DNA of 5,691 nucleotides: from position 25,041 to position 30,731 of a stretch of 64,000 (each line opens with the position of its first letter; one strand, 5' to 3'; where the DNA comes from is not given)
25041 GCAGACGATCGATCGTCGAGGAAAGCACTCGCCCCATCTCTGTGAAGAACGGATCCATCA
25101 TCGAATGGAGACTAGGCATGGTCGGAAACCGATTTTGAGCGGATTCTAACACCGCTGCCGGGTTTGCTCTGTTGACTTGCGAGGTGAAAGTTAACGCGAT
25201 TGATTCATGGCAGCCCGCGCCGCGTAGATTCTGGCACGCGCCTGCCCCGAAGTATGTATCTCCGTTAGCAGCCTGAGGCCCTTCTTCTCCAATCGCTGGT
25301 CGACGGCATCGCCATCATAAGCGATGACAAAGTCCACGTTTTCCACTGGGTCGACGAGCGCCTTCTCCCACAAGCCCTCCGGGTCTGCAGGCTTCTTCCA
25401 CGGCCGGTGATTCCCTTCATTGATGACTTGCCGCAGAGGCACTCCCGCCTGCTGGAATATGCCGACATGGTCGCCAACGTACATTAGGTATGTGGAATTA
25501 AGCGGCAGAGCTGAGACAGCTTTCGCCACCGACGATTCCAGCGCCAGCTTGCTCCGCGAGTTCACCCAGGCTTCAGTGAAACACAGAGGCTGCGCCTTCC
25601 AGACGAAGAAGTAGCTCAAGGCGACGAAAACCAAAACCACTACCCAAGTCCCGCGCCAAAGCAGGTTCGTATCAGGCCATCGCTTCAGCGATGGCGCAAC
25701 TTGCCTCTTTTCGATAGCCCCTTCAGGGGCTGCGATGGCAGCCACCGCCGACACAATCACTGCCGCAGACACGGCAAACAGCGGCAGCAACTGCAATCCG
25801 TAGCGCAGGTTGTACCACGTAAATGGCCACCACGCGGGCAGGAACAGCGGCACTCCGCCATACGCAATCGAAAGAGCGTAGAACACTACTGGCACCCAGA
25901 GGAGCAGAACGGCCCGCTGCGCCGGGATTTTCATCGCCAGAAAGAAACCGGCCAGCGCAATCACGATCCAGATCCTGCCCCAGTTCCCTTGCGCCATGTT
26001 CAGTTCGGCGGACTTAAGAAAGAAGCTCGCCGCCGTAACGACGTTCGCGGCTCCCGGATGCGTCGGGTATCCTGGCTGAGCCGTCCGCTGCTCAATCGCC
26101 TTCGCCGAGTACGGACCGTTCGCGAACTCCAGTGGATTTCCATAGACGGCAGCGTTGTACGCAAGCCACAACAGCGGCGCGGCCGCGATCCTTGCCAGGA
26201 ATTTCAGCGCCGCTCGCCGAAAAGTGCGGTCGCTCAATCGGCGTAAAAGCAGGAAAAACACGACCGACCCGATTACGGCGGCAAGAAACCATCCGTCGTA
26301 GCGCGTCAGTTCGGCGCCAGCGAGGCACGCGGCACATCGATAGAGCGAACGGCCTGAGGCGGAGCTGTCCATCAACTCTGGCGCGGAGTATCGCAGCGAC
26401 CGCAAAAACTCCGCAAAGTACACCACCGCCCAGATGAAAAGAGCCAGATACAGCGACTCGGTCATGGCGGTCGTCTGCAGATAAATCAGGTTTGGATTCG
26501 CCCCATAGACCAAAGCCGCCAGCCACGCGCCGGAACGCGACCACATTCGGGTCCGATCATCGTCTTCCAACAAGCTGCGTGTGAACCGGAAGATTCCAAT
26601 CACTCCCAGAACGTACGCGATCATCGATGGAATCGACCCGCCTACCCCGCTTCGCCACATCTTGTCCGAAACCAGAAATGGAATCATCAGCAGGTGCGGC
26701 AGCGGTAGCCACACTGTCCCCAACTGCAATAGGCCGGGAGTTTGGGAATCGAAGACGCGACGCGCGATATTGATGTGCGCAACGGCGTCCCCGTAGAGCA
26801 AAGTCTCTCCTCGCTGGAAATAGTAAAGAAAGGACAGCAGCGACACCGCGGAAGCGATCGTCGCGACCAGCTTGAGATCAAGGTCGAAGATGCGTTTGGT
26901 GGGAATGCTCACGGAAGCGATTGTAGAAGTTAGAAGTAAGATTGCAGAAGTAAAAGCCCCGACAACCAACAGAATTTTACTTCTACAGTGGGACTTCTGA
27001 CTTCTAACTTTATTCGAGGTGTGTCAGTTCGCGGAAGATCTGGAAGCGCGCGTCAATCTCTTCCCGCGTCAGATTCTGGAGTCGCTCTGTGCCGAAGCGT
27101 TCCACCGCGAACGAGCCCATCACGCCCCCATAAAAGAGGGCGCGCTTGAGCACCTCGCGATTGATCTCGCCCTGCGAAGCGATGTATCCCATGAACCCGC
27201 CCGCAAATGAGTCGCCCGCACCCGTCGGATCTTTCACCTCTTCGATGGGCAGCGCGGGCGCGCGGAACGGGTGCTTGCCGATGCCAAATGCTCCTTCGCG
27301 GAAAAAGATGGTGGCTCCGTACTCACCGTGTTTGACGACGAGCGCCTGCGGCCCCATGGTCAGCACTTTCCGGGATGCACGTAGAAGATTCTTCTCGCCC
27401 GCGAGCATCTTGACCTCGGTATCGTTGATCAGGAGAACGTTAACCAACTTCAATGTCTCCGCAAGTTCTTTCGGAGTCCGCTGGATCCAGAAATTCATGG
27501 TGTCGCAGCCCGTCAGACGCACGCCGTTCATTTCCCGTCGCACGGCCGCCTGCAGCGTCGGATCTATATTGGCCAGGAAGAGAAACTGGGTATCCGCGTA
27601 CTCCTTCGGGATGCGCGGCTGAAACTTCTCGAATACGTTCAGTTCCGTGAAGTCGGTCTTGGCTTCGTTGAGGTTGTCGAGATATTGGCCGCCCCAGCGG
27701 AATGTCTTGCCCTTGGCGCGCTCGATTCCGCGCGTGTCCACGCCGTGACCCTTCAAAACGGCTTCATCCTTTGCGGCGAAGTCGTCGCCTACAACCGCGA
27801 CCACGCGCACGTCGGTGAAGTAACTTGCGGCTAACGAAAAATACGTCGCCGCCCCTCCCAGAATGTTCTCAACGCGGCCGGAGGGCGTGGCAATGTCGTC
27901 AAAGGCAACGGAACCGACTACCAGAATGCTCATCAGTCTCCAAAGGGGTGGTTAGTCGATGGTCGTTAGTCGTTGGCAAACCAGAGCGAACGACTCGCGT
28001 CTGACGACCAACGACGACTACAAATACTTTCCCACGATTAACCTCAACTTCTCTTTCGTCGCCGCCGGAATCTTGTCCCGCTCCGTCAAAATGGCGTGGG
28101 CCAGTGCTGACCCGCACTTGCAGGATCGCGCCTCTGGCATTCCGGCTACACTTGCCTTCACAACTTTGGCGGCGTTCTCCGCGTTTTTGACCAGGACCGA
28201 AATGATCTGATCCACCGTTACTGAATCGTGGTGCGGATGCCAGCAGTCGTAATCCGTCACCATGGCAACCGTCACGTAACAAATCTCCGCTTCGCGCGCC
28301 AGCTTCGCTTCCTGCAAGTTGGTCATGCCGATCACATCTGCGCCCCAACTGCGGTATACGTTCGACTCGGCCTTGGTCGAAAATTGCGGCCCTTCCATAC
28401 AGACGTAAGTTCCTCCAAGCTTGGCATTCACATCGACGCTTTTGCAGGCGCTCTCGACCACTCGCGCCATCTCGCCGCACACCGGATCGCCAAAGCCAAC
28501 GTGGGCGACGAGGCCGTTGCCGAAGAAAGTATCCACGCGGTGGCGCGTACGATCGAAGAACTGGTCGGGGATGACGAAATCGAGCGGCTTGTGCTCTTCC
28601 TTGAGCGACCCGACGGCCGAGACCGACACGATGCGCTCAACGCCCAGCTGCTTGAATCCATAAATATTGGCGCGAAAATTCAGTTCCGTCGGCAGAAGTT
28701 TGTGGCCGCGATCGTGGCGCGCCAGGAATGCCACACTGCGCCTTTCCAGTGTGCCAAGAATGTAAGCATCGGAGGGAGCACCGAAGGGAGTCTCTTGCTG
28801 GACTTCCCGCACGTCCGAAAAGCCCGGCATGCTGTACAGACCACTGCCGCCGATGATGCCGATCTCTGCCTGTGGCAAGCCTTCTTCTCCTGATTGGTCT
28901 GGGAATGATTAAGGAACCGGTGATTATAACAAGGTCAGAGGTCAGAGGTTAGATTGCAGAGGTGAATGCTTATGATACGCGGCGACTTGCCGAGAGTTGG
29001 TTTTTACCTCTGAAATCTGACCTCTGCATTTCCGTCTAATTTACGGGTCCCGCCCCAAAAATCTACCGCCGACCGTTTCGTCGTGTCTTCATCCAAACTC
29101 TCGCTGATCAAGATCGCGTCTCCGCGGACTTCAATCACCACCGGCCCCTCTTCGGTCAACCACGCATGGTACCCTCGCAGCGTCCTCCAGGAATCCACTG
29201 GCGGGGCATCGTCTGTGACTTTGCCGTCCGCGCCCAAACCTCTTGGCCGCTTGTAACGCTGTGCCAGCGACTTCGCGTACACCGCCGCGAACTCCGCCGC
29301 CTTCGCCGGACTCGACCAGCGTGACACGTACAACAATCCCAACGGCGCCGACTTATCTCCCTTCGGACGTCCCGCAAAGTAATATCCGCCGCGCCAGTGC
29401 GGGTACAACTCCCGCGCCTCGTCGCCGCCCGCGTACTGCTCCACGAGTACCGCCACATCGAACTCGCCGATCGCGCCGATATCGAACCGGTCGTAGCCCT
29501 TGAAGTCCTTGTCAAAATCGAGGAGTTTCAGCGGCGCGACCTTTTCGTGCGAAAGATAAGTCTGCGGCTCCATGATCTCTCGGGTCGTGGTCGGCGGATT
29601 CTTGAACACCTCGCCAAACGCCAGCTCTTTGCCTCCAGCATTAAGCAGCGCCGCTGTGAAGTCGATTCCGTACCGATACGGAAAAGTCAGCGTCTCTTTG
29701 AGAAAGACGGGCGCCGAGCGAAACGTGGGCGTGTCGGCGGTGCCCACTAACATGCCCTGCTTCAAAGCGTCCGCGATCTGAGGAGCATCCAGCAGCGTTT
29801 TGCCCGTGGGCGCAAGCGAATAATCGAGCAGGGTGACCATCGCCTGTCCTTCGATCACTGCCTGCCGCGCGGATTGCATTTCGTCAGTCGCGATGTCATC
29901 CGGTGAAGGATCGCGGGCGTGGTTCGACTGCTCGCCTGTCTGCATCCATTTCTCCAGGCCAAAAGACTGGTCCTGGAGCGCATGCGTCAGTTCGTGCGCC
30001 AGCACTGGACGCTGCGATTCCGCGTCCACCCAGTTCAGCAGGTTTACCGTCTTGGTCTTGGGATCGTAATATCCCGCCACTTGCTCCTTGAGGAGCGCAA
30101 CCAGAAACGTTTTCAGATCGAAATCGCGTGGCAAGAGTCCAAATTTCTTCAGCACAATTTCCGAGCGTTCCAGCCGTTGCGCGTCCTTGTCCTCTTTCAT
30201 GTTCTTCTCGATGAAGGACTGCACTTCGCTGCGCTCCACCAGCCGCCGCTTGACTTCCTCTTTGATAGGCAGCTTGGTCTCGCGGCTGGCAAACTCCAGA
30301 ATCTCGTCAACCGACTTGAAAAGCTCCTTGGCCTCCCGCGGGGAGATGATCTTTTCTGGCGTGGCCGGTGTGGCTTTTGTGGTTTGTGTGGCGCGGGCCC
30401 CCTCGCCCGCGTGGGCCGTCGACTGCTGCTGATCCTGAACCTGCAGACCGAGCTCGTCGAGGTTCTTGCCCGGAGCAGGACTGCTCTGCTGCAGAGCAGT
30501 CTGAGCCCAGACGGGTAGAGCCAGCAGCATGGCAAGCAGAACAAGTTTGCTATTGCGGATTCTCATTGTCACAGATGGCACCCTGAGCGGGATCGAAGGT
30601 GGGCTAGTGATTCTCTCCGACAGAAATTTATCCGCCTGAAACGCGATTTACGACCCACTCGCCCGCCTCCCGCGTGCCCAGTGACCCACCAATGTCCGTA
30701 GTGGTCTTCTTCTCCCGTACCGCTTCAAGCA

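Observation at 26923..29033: Heptad-periodic inverted repeats fill three consecutive intergenic gaps, and their arms co-vary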

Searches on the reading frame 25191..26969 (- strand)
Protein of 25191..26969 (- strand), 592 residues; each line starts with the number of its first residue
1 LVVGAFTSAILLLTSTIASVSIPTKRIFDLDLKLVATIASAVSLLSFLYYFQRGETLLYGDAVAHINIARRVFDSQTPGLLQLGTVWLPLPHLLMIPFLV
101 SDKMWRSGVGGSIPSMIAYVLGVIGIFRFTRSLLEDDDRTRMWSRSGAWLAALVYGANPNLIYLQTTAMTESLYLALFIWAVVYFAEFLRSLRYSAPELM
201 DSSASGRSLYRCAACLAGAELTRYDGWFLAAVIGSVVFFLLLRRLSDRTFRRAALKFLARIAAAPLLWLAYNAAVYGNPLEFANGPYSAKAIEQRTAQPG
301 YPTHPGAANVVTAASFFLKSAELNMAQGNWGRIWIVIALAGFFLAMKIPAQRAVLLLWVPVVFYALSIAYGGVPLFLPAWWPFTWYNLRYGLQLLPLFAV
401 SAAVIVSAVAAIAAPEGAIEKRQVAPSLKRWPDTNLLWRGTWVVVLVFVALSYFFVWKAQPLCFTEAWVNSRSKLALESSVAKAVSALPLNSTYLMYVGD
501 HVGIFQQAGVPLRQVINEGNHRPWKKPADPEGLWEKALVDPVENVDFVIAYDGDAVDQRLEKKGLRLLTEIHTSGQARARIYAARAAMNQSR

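Call 16: search_protein_families(library=pfam, proteins=[window:25191-26969:-])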
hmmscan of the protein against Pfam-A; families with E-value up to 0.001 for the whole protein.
window:25191-26969:- (592 aa): 0 families

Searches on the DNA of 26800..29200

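Call 34: search_rna_families(source=window, start=26800, end=29200, threshold=evalue, max_evalue=5)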
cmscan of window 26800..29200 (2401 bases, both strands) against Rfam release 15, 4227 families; matches with E-value up to 5: 3.
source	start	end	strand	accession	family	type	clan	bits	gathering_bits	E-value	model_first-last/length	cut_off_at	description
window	28948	29026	+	RF02517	mir-1017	Gene; miRNA;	-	21.5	50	0.31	1-71/71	no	mir-1017 microRNA precursor family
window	28939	29030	+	RF03896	MIR2275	Gene; miRNA;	-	20.8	60.5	1.3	1-95/95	no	MIR2275 microRNA precursor family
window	27309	27333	-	RF01123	sR35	Gene; snRNA; snoRNA; CD-box;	-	13.3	60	4.5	1-57/57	no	Small nucleolar RNA sR35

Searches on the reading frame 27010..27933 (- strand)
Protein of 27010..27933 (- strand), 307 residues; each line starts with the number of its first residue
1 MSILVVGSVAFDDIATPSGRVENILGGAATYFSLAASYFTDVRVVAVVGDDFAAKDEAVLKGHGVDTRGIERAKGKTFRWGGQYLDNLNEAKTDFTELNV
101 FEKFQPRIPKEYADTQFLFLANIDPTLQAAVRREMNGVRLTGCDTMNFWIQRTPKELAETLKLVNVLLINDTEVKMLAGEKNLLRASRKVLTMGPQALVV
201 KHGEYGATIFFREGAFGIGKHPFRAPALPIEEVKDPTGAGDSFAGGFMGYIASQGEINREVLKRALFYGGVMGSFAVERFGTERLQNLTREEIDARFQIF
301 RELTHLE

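Call 15: find_encoding_contigs(protein=window:27010-27933:-, flank=10000, max_places=10)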
Protein window:27010-27933:- (307 aa): 5 contigs read that carry it; 4 places shown.
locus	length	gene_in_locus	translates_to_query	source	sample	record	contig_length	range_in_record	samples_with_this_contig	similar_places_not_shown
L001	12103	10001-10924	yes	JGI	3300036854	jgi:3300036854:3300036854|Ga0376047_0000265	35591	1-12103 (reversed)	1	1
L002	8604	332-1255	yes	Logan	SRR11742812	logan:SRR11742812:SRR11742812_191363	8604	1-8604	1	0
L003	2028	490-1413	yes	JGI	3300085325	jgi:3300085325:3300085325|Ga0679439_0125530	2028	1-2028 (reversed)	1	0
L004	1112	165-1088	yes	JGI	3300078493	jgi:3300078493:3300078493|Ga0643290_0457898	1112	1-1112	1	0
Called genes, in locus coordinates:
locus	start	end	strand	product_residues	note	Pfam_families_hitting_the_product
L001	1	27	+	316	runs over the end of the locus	PF00892:EamA, PF03151:TPT, PF00892:EamA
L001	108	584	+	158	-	-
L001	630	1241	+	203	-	PF14378:PAP2_3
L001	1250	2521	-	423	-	PF00083:Sugar_tr, PF05631:MFS_5 (faint), PF07690:MFS_1, PF12832:MFS_1_like, PF07690:MFS_1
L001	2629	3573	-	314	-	PF06574:FAD_syn, PF01687:Flavokinase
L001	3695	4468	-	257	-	PF00753:Lactamase_B, PF23023:Anti-Pycsar_Apyc1, PF12706:Lactamase_B_2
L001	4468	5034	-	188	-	PF08899:DUF1844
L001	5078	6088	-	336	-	PF01571:GCV_T, PF25455:Beta-barrel_CAF17_C (weak)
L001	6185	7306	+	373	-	PF00180:Iso_dh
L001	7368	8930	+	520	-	-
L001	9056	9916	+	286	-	PF01048:PNP_UDP_1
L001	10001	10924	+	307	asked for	PF00294:PfkB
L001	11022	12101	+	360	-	?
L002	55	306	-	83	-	-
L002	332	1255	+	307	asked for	PF00294:PfkB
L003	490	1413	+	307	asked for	PF00294:PfkB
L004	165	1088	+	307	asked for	PF00294:PfkB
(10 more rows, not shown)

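Call 16: search_protein_families(library=pfam, proteins=[window:27010-27933:-])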
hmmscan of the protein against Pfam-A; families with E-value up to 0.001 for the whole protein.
window:27010-27933:- (307 aa): 1 family
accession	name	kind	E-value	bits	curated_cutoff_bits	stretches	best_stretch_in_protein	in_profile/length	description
PF00294.29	PfkB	-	5.8e-24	85.4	25.8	1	7-283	8-296/302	pfkB family carbohydrate kinase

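Call 27: find_homologous_proteins(query=window:27010-27933:-, max_evalue=1e-40)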
Query window:27010-27933:- (307 aa): 7997 proteins with E <= 1e-40 among 8000 candidates; the best 120 are listed.
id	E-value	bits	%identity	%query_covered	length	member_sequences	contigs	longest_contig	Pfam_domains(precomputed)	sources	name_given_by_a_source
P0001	4.7e-192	654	96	100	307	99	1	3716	PF00294.30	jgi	-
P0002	3.1e-191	652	95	100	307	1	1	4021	PF00294.30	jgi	jgi:sugar/nucleoside kinase (ribokinase family)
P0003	3.5e-187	638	92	100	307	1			PF00294.30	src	-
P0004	4.5e-184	628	92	100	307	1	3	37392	PF00294.30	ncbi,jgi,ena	-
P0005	4.8e-184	628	92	100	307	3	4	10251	PF00294.30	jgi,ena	-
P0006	4.6e-182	622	92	100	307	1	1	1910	PF00294.30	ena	-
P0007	4.7e-182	622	90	100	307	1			PF00294.30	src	-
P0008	7.0e-181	618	91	100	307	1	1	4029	PF00294.30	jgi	jgi:sugar/nucleoside kinase (ribokinase family)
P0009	9.5e-181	617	91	100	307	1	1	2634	PF00294.30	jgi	jgi:sugar/nucleoside kinase (ribokinase family)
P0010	9.8e-181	617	91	100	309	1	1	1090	PF00294.30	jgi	jgi:sugar/nucleoside kinase (ribokinase family)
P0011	3.9e-180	615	89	100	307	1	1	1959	PF00294.30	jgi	jgi:sugar/nucleoside kinase (ribokinase family)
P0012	4.2e-180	615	91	100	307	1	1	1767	PF00294.30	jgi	jgi:sugar/nucleoside kinase (ribokinase family)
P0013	6.0e-180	615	91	100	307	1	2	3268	PF00294.30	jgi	jgi:sugar/nucleoside kinase (ribokinase family)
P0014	6.3e-180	615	91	100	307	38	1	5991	PF00294.30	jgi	jgi:sugar/nucleoside kinase (ribokinase family)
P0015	6.7e-180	614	91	100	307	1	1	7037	PF00294.30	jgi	jgi:sugar/nucleoside kinase (ribokinase family)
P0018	1.9e-179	613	90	100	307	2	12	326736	PF00294.30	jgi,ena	jgi:sugar/nucleoside kinase (ribokinase family)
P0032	6.9e-178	608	90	100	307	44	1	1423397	PF00294.30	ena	-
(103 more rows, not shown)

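Call 28: find_encoding_contigs(protein=P0004, flank=10000, max_places=3)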
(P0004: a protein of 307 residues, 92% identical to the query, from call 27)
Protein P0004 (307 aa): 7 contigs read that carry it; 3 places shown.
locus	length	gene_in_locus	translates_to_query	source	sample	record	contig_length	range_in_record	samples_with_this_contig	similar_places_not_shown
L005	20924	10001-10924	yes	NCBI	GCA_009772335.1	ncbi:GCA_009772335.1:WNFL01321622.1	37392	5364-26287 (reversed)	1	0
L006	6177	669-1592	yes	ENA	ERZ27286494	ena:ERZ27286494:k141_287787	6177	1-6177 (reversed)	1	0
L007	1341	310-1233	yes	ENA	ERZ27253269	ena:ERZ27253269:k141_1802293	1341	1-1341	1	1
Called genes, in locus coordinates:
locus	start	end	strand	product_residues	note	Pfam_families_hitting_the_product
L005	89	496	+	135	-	-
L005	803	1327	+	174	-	-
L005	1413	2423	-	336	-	PF00083:Sugar_tr, PF07690:MFS_1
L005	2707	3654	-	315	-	PF06574:FAD_syn, PF01687:Flavokinase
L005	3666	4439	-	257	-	PF00753:Lactamase_B, PF23023:Anti-Pycsar_Apyc1, PF12706:Lactamase_B_2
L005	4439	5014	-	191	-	PF08899:DUF1844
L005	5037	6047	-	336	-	PF01571:GCV_T, PF25455:Beta-barrel_CAF17_C (weak)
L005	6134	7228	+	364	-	PF00180:Iso_dh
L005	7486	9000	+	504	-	-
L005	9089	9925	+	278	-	-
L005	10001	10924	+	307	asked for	PF00294:PfkB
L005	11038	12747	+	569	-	-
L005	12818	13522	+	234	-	PF02308:MgtC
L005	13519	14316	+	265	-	PF01678:DAP_epimerase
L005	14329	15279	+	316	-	PF02016:Peptidase_S66, PF17676:Peptidase_S66C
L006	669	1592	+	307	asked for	PF00294:PfkB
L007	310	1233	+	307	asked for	PF00294:PfkB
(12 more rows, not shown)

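Call 29: find_encoding_contigs(protein=P0032, flank=10000, max_places=3)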
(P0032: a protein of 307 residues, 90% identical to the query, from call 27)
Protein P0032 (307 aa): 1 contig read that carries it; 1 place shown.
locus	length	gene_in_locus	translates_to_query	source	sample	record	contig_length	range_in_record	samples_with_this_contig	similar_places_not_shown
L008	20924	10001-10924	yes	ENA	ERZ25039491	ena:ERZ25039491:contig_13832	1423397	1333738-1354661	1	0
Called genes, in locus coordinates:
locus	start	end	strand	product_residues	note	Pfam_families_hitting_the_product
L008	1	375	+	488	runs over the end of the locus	PF01545:Cation_efflux, PF16916:ZT_dimer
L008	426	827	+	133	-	PF02566:OsmC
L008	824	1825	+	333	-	PF00892:EamA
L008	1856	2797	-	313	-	PF06574:FAD_syn, PF01687:Flavokinase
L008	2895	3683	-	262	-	PF00753:Lactamase_B, PF23023:Anti-Pycsar_Apyc1, PF12706:Lactamase_B_2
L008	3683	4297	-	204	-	PF08899:DUF1844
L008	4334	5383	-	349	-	PF01571:GCV_T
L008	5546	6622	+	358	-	PF00180:Iso_dh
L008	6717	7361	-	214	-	PF00891:Methyltransf_2 (weak), PF05175:MTS, PF13489:Methyltransf_23, PF01209:Ubie_methyltran (weak), PF13847:Methyltransf_31, PF08241:Methyltransf_11, PF08242:Methyltransf_12, PF13649:Methyltransf_25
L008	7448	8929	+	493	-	-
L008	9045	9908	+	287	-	PF01048:PNP_UDP_1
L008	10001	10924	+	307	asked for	PF00294:PfkB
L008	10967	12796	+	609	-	-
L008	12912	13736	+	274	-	PF01678:DAP_epimerase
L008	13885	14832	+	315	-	PF02016:Peptidase_S66, PF17676:Peptidase_S66C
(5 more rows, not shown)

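Call 30: find_encoding_contigs(protein=P0018, flank=10000, max_places=4)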
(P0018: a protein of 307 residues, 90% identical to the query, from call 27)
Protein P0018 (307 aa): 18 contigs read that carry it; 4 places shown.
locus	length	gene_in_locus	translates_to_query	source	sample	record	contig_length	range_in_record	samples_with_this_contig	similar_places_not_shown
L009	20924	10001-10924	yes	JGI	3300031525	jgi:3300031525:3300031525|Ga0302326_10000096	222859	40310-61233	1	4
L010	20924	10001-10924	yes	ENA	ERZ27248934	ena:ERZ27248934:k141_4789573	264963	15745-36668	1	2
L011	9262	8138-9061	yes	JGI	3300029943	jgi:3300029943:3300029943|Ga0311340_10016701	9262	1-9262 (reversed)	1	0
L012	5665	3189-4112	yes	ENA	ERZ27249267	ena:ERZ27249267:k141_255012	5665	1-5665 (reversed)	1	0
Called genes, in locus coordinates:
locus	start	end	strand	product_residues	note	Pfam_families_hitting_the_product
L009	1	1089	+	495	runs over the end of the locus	PF01545:Cation_efflux, PF16916:ZT_dimer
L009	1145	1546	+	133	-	PF02566:OsmC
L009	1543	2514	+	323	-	PF00892:EamA, PF03151:TPT (weak), PF00892:EamA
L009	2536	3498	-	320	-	PF06574:FAD_syn, PF01687:Flavokinase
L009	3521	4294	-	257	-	PF00753:Lactamase_B, PF23023:Anti-Pycsar_Apyc1, PF12706:Lactamase_B_2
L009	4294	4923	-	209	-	PF08899:DUF1844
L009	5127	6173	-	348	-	PF01571:GCV_T, PF25455:Beta-barrel_CAF17_C (weak)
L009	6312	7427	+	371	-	PF00180:Iso_dh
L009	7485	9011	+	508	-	-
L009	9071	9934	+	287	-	PF01048:PNP_UDP_1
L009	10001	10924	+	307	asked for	PF00294:PfkB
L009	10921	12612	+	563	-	-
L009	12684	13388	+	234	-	PF02308:MgtC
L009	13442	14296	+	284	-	PF01678:DAP_epimerase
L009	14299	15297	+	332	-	PF02016:Peptidase_S66, PF17676:Peptidase_S66C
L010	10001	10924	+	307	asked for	PF00294:PfkB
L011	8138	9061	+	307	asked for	PF00294:PfkB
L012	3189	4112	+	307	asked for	PF00294:PfkB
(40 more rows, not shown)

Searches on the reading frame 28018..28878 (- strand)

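Call 16: search_protein_families(library=pfam, proteins=[window:28018-28878:-])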
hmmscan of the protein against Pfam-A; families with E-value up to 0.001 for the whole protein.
window:28018-28878:- (286 aa): 1 family
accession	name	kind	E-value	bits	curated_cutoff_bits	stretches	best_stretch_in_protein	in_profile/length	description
PF01048.26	PNP_UDP_1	-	2e-41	142.4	25.1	1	5-244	1-232/233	Phosphorylase superfamily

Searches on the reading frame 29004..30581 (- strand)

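Call 16: search_protein_families(library=pfam, proteins=[window:29004-30581:-])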
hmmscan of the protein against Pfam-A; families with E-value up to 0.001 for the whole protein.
window:29004-30581:- (525 aa): 1 family
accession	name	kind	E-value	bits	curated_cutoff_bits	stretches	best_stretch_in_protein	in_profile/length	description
PF20573.4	DUF6782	-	0.00043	20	27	1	167-205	67-105/241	Putative metallopeptidase family (DUF6782)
